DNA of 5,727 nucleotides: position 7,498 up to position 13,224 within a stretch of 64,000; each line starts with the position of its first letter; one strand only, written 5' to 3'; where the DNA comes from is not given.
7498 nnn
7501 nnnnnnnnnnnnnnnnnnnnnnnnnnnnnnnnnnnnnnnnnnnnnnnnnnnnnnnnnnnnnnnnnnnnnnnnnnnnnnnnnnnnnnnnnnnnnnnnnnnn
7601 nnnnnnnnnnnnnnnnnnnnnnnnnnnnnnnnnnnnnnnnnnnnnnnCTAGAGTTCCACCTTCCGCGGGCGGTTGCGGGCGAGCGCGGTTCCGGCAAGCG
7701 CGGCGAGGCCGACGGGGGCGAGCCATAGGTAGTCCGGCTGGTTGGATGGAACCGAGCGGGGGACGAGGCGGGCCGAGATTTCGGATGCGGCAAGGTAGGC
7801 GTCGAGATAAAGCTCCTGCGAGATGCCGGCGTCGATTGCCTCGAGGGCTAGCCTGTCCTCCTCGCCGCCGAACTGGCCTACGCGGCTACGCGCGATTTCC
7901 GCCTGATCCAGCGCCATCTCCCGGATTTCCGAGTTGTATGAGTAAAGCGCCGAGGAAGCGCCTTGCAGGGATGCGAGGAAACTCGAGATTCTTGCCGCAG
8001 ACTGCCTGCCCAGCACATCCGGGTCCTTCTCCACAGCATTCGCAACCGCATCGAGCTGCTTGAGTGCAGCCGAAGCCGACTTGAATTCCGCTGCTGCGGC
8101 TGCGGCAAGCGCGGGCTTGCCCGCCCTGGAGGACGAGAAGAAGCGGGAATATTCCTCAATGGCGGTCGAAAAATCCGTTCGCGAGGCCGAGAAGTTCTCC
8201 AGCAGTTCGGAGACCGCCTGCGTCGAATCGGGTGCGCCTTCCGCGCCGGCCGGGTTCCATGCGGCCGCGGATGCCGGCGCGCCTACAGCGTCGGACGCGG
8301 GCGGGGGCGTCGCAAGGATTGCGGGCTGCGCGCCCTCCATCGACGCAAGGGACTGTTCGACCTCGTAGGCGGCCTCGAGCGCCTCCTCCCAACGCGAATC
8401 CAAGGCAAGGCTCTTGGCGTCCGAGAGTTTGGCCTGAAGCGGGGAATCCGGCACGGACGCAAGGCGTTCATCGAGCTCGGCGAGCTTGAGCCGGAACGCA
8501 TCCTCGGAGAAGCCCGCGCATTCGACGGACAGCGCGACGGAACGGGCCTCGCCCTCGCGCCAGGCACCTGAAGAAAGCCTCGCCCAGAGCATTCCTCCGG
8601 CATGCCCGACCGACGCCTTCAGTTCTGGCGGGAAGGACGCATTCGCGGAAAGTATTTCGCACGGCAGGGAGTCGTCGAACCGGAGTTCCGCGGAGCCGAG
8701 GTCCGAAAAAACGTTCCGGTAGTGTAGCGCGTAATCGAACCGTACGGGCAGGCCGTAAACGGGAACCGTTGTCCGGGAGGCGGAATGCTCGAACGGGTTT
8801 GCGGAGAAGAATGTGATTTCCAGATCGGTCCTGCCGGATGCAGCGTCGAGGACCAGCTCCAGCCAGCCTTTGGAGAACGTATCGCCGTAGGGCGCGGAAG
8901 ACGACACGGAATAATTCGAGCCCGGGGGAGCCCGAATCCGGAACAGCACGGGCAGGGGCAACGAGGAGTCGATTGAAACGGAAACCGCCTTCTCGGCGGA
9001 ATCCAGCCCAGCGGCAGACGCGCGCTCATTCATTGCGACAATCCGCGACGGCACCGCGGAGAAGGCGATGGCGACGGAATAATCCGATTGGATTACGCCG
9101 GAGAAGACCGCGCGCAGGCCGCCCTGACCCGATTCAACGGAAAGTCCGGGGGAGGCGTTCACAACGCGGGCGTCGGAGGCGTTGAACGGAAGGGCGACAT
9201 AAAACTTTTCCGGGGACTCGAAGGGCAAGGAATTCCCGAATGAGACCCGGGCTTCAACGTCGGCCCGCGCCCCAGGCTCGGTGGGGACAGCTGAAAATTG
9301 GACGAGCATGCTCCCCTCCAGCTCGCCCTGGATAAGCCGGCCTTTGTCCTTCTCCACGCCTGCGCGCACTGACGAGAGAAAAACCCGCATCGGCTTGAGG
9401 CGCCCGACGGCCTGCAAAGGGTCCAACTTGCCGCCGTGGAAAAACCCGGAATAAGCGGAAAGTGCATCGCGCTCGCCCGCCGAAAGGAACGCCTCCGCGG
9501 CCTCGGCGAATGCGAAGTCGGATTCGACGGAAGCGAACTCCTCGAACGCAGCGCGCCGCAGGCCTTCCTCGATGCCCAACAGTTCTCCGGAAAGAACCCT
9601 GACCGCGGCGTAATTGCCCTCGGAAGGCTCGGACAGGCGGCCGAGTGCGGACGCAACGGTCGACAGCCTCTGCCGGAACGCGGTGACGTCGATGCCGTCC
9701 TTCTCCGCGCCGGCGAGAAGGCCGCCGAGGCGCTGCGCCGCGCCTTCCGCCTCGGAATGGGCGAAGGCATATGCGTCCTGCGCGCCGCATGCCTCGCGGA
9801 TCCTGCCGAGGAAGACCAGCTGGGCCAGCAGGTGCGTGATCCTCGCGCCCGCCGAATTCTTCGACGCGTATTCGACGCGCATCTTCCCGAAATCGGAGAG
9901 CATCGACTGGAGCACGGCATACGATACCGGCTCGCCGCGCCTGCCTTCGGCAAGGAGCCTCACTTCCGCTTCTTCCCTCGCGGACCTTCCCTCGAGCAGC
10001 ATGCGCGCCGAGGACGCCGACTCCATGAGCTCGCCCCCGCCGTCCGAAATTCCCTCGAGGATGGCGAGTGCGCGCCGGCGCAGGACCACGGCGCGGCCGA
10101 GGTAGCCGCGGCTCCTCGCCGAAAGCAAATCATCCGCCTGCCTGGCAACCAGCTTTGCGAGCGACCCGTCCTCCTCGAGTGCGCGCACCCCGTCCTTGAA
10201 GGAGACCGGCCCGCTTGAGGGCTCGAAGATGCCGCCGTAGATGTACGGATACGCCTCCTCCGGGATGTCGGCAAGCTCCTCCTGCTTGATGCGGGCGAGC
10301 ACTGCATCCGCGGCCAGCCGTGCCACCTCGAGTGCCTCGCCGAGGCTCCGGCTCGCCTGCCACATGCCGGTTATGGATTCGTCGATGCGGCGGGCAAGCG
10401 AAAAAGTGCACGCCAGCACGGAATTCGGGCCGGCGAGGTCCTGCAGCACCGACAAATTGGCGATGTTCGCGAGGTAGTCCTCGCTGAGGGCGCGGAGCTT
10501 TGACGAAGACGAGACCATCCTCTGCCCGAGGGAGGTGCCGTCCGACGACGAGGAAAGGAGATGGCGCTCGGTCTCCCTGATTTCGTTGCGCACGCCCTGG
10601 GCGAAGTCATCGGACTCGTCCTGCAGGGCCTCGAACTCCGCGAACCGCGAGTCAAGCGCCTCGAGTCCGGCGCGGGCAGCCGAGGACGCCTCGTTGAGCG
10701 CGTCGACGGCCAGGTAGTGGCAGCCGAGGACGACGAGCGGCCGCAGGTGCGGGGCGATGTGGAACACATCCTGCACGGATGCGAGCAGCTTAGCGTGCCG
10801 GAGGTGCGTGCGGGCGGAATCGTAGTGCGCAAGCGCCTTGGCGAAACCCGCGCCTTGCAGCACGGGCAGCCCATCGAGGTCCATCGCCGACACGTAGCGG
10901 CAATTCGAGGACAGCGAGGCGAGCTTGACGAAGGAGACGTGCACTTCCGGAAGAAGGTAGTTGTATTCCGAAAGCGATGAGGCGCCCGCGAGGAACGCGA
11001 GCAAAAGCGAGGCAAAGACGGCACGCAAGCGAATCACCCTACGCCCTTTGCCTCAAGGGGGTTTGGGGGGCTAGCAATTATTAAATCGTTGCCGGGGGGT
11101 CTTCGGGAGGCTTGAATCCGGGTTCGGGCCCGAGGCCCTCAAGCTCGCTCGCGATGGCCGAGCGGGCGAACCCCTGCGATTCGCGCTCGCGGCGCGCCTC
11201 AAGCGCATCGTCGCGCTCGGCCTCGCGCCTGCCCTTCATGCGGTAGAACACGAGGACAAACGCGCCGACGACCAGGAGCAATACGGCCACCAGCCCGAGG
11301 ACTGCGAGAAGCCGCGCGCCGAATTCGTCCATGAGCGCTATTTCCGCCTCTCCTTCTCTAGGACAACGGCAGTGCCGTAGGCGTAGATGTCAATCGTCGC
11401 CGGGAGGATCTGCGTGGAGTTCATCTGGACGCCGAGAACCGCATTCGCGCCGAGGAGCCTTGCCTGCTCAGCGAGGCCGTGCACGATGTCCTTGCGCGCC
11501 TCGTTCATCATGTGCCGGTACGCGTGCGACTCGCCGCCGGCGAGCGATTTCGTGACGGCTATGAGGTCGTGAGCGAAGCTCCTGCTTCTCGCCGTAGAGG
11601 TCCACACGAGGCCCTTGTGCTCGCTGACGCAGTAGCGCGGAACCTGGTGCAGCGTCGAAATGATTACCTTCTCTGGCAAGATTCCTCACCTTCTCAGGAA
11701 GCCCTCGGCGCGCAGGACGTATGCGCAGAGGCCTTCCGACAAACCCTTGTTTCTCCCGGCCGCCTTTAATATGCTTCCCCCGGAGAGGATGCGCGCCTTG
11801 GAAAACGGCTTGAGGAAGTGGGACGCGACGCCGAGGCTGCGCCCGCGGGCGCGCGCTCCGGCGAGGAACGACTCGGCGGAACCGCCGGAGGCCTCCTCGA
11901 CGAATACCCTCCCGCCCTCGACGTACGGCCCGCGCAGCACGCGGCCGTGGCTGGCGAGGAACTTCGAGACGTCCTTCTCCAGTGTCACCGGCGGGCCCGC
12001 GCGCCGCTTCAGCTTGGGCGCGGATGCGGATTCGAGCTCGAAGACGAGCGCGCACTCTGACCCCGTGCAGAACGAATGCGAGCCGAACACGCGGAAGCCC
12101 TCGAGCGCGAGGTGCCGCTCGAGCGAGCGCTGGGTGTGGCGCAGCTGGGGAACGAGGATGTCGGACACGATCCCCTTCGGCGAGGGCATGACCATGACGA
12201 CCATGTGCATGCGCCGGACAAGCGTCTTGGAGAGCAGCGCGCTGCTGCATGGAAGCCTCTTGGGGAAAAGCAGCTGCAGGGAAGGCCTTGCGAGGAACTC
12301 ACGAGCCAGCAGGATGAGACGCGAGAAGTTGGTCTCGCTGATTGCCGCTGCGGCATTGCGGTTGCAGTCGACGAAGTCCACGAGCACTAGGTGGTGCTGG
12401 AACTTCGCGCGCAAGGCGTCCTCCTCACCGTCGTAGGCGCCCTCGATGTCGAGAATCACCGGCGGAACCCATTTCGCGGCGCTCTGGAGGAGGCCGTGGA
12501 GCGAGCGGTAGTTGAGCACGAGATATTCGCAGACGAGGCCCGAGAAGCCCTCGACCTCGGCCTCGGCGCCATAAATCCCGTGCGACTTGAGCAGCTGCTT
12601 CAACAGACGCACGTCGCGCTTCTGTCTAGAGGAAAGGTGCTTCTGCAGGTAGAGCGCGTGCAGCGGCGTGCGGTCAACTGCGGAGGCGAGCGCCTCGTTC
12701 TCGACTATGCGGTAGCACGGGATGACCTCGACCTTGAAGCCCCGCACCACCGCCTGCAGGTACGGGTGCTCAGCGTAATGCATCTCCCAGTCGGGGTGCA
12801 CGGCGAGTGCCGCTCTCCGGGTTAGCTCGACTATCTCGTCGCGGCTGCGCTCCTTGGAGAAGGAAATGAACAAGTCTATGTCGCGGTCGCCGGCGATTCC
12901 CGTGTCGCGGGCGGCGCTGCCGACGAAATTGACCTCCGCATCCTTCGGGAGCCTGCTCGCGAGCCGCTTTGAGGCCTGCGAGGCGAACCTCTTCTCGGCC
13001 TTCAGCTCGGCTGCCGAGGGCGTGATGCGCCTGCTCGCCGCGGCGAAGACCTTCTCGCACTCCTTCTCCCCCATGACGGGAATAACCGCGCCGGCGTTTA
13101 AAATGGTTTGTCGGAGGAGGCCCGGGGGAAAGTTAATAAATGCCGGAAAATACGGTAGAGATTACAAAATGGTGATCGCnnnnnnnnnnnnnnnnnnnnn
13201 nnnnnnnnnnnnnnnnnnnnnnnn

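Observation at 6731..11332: Tad/Flp-like pilus operon with a 1129-aa secreted protein and no ATPase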

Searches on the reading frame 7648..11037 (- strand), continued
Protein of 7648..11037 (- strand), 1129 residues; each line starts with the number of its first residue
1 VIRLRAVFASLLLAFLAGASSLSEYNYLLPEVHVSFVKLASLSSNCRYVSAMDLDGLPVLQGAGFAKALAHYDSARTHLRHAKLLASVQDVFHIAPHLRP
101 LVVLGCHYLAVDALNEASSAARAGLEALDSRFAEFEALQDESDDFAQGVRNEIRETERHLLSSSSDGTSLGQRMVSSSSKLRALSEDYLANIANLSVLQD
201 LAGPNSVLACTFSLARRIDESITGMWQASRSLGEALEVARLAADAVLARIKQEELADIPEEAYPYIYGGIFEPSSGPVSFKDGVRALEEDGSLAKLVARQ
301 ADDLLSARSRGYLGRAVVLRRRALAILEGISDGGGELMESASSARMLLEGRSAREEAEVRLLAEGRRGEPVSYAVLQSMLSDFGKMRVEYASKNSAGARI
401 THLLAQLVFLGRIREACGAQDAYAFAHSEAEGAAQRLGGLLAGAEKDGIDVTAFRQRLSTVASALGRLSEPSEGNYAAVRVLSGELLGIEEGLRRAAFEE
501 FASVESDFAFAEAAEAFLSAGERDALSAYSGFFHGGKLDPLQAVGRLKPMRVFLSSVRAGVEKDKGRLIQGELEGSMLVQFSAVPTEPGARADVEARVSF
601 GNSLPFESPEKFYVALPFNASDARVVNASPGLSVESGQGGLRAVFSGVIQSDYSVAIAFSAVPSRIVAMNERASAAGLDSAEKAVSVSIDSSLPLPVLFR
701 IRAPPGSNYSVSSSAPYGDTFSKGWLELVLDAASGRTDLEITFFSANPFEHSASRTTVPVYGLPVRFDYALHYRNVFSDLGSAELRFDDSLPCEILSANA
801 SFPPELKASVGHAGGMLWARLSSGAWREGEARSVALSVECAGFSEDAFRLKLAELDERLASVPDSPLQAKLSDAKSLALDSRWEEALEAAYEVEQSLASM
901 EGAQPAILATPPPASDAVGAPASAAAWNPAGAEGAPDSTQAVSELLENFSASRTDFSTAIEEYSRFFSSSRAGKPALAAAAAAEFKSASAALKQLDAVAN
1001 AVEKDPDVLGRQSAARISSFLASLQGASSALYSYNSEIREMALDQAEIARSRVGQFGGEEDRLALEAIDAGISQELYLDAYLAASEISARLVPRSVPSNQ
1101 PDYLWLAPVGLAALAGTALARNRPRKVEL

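Call 108: find_encoding_contigs(protein=P0041, flank=8000, max_places=1)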
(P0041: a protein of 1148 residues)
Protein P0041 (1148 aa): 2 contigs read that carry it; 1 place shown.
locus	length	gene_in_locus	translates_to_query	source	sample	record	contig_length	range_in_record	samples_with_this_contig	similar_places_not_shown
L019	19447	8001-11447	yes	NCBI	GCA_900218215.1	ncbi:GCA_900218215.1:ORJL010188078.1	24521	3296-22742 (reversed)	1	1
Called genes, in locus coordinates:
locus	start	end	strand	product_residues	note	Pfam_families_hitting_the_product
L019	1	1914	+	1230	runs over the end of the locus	?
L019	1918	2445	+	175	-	-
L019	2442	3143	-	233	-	PF00696:AA_kinase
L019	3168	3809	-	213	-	PF24367:DUF7523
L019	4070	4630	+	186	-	PF01997:Translin (weak)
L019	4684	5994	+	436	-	PF02403:Seryl_tRNA_N, PF00587:tRNA-synt_2b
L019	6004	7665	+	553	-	PF03463:eRF1_1, PF03464:eRF1_2 (weak), PF01079:Hint (weak), PF14890:Intein_splicing, PF18854:baeRF_family10 (weak), PF03464:eRF1_2, PF03465:eRF1_3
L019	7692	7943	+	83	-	-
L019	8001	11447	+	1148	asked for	-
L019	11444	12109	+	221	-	-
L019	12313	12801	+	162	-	-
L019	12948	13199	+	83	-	PF04014:MazE_antitoxin (weak)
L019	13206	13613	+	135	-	PF10130:PIN_2 (weak), PF13470:PIN_3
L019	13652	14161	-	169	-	PF04019:DUF359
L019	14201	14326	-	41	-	-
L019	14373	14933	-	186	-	PF13238:AAA_18, PF13671:AAA_33 (faint)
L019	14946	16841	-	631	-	PF17214:KH_TffA, PF00753:Lactamase_B, PF16661:Lactamase_B_6, PF23023:Anti-Pycsar_Apyc1, PF12706:Lactamase_B_2, PF10996:Beta-Casp, PF07521:RMMBL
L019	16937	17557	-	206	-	PF00227:Proteasome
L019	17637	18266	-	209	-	PF00254:FKBP_C, PF22199:FKBP26_IF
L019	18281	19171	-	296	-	-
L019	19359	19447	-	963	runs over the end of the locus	PF05124:S_layer_C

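Call 109: find_encoding_contigs(protein=P0018, flank=8000, max_places=1)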
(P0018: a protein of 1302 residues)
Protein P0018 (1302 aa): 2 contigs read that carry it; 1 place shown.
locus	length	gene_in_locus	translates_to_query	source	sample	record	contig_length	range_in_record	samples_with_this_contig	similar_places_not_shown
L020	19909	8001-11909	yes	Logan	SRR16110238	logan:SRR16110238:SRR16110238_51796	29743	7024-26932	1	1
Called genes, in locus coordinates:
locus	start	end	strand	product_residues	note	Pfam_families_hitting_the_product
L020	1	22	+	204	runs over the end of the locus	-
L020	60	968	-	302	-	PF01545:Cation_efflux, PF16916:ZT_dimer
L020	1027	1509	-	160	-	PF22784:PTP-SAK, PF00782:DSPc, PF22785:Tc-R-P, PF22741:PTP-NADK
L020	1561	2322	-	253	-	PF02535:Zip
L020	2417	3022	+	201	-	-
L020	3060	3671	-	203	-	PF02777:Sod_Fe_C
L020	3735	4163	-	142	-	PF03232:COQ7 (faint), PF13668:Ferritin_2, PF00210:Ferritin, PF02915:Rubrerythrin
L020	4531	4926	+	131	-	-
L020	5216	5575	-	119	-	-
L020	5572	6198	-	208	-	-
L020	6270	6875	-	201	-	-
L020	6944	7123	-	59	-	PF01361:Tautomerase, PF14552:Tautomerase_2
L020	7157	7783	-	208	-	PF01871:AMMECR1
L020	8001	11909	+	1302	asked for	-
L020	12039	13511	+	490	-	PF00493:MCM (faint), PF00158:Sigma54_activat (faint), PF01078:Mg_chelatase, PF05496:RuvB_N (faint), PF00004:AAA (faint), PF07728:AAA_5 (faint)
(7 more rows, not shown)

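Call 113: search_protein_families(library=phrogs, proteins=[window:7648-11028:-], max_evalue=0.01)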
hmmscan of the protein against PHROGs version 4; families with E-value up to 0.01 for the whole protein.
window:7648-11028:- (1126 aa): 0 families

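Call 114: search_protein_families(library=padloc, proteins=[window:7648-11028:-], max_evalue=0.01)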
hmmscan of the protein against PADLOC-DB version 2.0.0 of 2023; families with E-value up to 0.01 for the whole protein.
window:7648-11028:- (1126 aa): 0 families

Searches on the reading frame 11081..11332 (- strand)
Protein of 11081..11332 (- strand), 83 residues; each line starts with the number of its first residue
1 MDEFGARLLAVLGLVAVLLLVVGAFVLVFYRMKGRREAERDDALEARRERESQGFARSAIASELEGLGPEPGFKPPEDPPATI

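Call 5: search_protein_families(library=pfam, proteins=[window:11081-11332:-], max_evalue=1)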
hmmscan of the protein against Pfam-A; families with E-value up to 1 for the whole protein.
window:11081-11332:- (83 aa): 5 families
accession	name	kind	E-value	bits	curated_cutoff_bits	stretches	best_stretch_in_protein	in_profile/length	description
PF15330.11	SIT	-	0.029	15.3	27.6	1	11-49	3-41/114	SHP2-interacting transmembrane adaptor protein, SIT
PF03918.19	CcmH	-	0.094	12.4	25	1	12-51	99-138/143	Cytochrome C biogenesis protein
PF17231.7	DUF5305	-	0.14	12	29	1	5-44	116-153/217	Family of unknown function (DUF5305)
PF14575.11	EphA2_TM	-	0.15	13.2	28.9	1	10-47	4-39/74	Ephrin type-A receptor 2 transmembrane domain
PF14316.11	DUF4381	-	0.28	11.9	27.2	1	14-46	23-54/145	Domain of unknown function (DUF4381)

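Call 62: search_protein_families(library=ncbifam, proteins=[window:11081-11332:-], max_evalue=0.01)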
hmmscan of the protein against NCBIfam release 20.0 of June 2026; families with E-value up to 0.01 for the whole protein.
window:11081-11332:- (83 aa): 1 family
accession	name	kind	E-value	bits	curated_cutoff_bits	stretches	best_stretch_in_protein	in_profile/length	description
NF040576.1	T2SS_GspM_XpsM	equivalog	0.009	15.7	60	1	7-64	1-58/180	type II secretion system protein GspM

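Call 113: search_protein_families(library=phrogs, proteins=[window:11081-11332:-], max_evalue=0.01)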
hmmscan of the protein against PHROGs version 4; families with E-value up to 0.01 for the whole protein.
window:11081-11332:- (83 aa): 2 families
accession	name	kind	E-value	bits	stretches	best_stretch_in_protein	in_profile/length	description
phrog_14464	-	moron, auxiliary metabolic gene and host takeover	2.6e-05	25.2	1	8-51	11-55/59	membrane protein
phrog_1026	-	lysis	0.00058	21.1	1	10-48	10-46/85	Rz-like spanin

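Call 114: search_protein_families(library=padloc, proteins=[window:11081-11332:-], max_evalue=0.01)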
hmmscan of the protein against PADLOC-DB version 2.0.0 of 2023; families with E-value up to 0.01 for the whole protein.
window:11081-11332:- (83 aa): 0 families

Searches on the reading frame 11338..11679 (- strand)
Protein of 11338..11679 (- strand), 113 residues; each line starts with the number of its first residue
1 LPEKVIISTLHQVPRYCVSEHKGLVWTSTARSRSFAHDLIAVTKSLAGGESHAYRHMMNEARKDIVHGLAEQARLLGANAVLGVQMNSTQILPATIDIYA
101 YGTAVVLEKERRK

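Call 5: search_protein_families(library=pfam, proteins=[window:11338-11679:-], max_evalue=1)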
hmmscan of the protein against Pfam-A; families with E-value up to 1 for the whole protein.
window:11338-11679:- (113 aa): 2 families
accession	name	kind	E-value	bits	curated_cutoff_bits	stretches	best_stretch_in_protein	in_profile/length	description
PF01906.23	YbjQ_1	-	2.7e-26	92.6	23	1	5-107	1-103/103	Putative heavy-metal-binding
PF23025.1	YbjQ_2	-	7.3e-06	26.7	29.1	1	4-108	6-102/103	C2 domain-containing protein 5, YbjQ-like domain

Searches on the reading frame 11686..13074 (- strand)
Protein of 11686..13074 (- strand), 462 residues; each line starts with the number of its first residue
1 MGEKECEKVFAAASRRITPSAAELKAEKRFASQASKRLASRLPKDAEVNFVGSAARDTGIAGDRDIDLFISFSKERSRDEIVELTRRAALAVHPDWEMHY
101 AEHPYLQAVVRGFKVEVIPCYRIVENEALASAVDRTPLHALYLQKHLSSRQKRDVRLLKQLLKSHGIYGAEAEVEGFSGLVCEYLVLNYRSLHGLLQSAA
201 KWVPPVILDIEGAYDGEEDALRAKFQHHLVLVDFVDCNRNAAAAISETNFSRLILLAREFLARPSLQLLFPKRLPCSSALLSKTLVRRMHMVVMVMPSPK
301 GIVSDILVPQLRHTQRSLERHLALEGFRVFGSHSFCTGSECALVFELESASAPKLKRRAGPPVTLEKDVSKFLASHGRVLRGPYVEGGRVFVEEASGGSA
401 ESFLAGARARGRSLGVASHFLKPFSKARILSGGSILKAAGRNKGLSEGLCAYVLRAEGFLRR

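Call 5: search_protein_families(library=pfam, proteins=[window:11686-13074:-], max_evalue=1)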
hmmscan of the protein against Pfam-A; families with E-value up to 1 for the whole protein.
window:11686-13074:- (462 aa): 4 families
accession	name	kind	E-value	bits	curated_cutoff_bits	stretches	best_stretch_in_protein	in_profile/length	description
PF09249.16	tRNA_NucTransf2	-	1.3e-32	112.8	27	1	154-268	2-111/113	tRNA nucleotidyltransferase, second domain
PF21133.2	CAA_C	-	9.9e-23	80.8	22.2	1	292-395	5-106/144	CCA-adding enzyme, C-terminal domain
PF01909.29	NTP_transf_2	-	1.4e-08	35.4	21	1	33-139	3-93/93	Nucleotidyltransferase domain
PF18765.7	Polbeta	-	0.15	12.7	26.9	1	52-86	20-53/93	Polymerase beta, Nucleotidyltransferase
